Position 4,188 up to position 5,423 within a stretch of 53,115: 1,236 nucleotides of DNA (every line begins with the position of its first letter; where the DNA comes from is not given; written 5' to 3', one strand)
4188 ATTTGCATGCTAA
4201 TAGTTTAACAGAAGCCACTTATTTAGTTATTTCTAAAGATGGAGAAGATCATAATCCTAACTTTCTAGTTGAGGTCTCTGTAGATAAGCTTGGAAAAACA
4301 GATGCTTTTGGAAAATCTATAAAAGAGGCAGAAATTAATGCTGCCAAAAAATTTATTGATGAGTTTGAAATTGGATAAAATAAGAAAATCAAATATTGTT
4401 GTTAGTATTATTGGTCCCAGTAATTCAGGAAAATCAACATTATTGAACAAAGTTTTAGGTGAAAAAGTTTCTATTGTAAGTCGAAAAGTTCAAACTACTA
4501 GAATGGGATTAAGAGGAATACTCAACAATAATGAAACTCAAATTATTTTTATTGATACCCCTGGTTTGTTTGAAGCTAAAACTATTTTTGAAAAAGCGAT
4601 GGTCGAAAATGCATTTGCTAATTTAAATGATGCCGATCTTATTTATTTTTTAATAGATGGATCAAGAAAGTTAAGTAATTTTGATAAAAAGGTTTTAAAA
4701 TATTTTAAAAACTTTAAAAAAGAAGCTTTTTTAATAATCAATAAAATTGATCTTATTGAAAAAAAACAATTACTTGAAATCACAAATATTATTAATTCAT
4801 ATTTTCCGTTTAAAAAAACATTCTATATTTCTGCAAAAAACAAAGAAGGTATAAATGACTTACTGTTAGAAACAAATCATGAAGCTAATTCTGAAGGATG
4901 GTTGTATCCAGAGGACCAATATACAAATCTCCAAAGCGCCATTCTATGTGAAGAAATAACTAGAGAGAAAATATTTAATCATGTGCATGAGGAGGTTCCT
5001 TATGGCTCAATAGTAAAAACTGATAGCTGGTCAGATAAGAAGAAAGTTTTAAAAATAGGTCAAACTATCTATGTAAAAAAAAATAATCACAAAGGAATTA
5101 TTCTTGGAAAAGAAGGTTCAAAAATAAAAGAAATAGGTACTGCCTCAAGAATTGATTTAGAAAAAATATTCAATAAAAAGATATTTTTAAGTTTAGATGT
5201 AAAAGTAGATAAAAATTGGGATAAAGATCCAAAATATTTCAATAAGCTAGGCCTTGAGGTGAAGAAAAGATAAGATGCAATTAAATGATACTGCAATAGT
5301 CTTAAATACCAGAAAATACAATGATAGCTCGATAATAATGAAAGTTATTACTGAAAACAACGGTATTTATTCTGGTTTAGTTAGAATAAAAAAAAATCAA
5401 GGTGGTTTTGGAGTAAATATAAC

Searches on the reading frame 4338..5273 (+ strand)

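Call 89: search_protein_families(library=pfam, max_evalue=0.001, proteins=[window:4338-5273:+])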
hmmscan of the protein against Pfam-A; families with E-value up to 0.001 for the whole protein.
window:4338-5273:+ (311 aa): 11 families
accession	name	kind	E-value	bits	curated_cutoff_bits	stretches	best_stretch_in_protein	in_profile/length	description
PF01926.29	MMR_HSR1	-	5.1e-25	88.2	21.9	1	22-136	2-113/113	50S ribosome-binding GTPase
PF07650.23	KH_2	-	5.2e-15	55.5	22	1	221-294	3-77/78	KH domain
PF10662.15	PduV-EutP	-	1.3e-10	41.7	21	1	23-176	5-138/143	Ethanolamine utilisation - propanediol utilisation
PF00009.33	GTP_EFTU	-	2e-10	41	26.5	1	22-177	6-180/188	Elongation factor Tu GTP binding domain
PF02492.25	cobW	-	1.9e-09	37.8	20.7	1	56-147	72-163/180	CobW/HypB/UreG, nucleotide-binding domain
PF02421.24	FeoB_N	-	6.9e-09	35.8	27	1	21-176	2-153/156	Ferrous iron transport protein B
PF03193.22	RsgA_GTPase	-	1.6e-08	35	30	1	20-79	107-170/174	RsgA GTPase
PF00350.29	Dynamin_N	-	2.3e-08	34.7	27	1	22-55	1-34/168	Dynamin family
PF04548.22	AIG1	-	1.4e-06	28.3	27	1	24-125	5-109/212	AIG1 family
PF19993.5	DO-GTPase2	-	0.00017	21.8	27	0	20-36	1-17/226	Double-GTPase 2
PF02263.25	GBP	-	0.00043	20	21.1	1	11-104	13-112/264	Guanylate-binding protein, N-terminal domain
